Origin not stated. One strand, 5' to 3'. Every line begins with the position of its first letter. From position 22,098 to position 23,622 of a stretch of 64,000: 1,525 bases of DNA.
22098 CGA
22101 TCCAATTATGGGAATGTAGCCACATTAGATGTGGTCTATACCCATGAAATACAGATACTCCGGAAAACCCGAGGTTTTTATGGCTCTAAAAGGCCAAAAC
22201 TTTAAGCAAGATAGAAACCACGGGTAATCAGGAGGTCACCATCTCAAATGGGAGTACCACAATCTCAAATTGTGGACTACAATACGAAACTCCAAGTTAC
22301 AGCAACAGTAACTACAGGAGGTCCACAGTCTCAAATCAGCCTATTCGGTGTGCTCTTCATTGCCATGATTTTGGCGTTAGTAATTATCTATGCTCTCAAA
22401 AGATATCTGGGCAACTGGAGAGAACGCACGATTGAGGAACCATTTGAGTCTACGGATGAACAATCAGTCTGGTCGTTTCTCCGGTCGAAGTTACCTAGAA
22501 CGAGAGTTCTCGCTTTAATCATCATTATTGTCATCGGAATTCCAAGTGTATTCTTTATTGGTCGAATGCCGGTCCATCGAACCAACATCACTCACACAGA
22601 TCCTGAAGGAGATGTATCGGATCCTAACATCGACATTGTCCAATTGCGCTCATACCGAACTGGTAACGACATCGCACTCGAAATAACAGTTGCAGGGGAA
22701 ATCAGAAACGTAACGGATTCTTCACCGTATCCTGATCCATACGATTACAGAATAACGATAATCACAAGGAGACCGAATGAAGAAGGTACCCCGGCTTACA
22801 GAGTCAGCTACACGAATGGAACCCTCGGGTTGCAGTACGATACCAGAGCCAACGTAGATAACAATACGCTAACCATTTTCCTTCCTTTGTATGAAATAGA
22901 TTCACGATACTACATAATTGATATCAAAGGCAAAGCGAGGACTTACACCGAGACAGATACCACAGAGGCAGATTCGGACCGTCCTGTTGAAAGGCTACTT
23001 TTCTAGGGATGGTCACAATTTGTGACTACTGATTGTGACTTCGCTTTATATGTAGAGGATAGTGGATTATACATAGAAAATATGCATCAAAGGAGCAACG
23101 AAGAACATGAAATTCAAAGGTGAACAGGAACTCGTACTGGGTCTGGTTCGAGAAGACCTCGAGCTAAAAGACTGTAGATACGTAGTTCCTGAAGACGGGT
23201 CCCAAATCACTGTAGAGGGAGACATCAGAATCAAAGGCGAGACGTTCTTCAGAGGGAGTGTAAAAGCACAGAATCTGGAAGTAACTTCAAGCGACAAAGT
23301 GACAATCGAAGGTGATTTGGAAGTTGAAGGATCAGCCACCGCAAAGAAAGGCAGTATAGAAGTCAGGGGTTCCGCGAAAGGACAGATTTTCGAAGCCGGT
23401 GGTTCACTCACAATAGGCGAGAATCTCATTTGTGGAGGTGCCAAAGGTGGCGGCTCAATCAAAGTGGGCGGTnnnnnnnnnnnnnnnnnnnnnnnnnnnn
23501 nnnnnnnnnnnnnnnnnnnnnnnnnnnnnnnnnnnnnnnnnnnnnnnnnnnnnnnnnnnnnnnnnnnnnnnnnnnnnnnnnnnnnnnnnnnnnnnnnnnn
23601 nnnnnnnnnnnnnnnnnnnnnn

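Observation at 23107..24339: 410-aa bactofilin-like beta-helix repeat protein (about 2-3x the canonical bactofilin domain length)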

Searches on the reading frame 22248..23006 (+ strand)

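Call 3: search_protein_families(library=pfam, proteins=[window:22248-23006:+], max_evalue=1)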
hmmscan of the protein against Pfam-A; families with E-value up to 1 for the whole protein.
window:22248-23006:+ (252 aa): 2 families
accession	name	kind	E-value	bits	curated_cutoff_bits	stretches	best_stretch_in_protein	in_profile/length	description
PF09335.16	VTT_dom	-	0.027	15.4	33.9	1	28-100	15-85/123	VTT domain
PF14946.11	DUF4501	-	0.14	12.5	29.6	1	12-51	72-114/179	Domain of unknown function (DUF4501)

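Call 4: search_protein_families(library=ncbifam, proteins=[window:22248-23006:+], max_evalue=1)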
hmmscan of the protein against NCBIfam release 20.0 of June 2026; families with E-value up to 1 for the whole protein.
window:22248-23006:+ (252 aa): 2 families
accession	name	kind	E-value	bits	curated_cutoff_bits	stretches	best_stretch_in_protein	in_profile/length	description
NF033218.1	anchor_AmaP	equivalog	0.077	12.8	55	1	32-124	8-88/166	alkaline shock response membrane anchor protein AmaP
TIGR01218.1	Gpos_tandem_5TM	subfamily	0.081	12.7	35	1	35-107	97-169/208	tandem five-TM protein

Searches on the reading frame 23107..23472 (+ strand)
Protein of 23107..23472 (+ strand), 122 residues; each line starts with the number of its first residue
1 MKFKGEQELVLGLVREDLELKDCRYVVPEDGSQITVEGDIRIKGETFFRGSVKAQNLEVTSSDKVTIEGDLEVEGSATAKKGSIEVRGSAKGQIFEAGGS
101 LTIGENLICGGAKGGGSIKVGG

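Call 32: search_protein_families(library=pfam, proteins=[window:23107-23472:+], max_evalue=1)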
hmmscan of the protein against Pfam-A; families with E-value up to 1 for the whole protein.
seq(122 aa): 6 families
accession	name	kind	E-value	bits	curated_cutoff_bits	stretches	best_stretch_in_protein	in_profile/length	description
PF04519.19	Bactofilin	-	0.00017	22.2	27.9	1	32-104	5-71/98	Polymer-forming cytoskeletal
PF03831.20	YjdM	-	0.0043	17.3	23.2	1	58-83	8-34/69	PhnA domain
PF04357.19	TamB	-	0.037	13.7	22.4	1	30-89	9-59/381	TamB, inner membrane protein subunit of TAM complex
PF03961.19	FapA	-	0.073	13.1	31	0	38-103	14-79/272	Flagellar Assembly Protein A beta solenoid domain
PF17957.7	Big_7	-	0.17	13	24.1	0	27-46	7-26/70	Bacterial Ig domain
PF18886.6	DUF5649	-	0.28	11.9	25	1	51-81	18-47/68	Repeats of unknown function (DUF5649)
